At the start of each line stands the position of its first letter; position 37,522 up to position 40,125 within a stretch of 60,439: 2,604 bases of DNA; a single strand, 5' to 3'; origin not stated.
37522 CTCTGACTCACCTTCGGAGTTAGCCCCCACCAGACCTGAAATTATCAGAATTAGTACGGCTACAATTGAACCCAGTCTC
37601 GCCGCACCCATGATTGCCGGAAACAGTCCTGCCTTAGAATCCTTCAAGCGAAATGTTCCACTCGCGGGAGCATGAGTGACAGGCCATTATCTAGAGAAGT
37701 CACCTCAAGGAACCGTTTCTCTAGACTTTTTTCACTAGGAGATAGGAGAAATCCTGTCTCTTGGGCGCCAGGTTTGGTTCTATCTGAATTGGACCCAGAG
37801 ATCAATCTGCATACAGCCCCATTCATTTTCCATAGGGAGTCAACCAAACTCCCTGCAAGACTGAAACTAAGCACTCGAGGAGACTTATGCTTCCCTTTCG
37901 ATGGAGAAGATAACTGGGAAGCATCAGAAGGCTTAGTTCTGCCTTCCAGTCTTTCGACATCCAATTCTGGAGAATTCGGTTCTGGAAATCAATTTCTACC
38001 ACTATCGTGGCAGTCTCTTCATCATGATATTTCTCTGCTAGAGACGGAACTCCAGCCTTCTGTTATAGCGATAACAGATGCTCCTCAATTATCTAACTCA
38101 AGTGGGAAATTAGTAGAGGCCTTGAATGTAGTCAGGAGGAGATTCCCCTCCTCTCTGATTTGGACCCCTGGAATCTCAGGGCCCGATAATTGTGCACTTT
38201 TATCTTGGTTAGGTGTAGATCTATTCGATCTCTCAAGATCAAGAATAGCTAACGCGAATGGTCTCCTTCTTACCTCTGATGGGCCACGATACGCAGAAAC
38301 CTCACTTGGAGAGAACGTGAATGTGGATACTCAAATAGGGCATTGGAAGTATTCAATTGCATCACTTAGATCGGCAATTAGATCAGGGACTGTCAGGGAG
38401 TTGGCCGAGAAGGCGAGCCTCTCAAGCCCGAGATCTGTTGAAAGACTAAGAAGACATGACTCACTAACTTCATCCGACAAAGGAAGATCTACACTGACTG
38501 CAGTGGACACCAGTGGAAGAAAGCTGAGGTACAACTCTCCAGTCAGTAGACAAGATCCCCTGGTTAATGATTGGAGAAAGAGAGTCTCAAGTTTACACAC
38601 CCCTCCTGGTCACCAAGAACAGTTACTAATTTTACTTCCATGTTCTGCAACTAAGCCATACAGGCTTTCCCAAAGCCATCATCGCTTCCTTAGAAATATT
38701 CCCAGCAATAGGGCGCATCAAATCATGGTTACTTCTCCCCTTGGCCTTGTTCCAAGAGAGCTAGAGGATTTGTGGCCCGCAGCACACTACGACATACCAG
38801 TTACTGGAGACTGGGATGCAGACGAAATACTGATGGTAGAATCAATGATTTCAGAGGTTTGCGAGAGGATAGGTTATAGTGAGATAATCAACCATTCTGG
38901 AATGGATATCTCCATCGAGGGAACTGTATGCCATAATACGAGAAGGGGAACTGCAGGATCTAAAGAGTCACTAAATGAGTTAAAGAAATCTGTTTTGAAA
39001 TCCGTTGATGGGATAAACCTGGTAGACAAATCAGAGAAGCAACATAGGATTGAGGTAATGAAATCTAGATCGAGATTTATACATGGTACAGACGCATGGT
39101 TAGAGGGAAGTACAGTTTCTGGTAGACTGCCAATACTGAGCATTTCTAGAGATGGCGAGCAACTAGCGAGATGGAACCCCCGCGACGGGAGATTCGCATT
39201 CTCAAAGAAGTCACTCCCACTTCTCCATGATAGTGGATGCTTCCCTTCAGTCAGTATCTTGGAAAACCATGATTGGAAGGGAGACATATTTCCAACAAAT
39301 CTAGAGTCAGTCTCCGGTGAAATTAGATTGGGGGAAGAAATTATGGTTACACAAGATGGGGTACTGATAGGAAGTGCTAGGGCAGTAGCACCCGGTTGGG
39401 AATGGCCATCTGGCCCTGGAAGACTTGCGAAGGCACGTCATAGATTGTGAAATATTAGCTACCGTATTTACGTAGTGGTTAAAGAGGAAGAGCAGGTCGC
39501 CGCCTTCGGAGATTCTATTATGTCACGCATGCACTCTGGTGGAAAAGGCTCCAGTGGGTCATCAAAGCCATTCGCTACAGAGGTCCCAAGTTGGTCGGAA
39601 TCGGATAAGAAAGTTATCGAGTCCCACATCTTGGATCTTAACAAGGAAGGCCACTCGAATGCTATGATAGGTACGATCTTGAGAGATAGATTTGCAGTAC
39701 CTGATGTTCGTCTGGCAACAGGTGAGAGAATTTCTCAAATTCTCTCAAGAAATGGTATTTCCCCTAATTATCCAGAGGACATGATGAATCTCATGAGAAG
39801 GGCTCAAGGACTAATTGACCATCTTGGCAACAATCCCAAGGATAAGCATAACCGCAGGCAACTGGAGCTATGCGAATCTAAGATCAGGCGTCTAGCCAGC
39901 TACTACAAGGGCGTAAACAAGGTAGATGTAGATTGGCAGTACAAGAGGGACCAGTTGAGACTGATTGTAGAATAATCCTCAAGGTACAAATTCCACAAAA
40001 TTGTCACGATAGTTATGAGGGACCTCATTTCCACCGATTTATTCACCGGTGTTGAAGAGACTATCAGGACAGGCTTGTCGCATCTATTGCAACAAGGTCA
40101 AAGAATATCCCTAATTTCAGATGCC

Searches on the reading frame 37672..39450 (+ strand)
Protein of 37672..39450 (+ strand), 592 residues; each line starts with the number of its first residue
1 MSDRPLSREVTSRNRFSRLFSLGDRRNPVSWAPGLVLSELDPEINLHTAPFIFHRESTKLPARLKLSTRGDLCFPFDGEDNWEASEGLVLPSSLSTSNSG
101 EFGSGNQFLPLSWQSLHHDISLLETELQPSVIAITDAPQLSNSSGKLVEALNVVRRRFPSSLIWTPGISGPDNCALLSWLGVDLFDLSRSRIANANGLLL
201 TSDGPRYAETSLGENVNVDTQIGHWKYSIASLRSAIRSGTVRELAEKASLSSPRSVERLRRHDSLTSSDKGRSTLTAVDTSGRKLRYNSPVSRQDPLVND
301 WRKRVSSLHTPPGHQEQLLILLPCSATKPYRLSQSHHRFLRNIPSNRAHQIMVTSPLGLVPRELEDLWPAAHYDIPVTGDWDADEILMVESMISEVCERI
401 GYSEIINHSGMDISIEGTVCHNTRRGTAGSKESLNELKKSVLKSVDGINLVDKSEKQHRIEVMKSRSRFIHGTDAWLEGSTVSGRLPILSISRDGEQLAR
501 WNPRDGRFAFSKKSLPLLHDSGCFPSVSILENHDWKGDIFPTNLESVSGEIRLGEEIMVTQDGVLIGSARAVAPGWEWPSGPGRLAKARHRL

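Call 44: search_protein_families(library=pfam, proteins=[window:37672-39450:+], max_evalue=0.0001)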
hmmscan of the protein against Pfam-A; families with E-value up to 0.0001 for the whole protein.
window:37672-39450:+ (592 aa): 1 family
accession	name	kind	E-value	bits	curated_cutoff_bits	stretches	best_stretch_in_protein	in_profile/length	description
PF17884.7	DUF5591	-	1.7e-38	132.3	26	1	298-439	1-148/150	Domain of unknown function (DUF5591)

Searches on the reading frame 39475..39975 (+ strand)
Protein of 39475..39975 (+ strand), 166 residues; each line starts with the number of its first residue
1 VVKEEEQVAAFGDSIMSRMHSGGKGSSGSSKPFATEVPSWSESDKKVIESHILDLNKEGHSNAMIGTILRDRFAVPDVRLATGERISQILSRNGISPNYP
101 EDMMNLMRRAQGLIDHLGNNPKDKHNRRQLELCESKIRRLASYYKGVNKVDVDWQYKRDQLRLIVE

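Call 44: search_protein_families(library=pfam, proteins=[window:39475-39975:+], max_evalue=0.0001)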
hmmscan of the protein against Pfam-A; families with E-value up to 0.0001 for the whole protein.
window:39475-39975:+ (166 aa): 2 families
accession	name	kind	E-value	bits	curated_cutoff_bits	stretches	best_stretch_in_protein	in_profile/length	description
PF08069.17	Ribosomal_S13_N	-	4.3e-21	75.2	25.4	1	16-75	1-60/60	Ribosomal S13/S15 N-terminal domain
PF00312.27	Ribosomal_S15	-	4.6e-14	52.8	31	1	88-163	3-80/81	Ribosomal protein S15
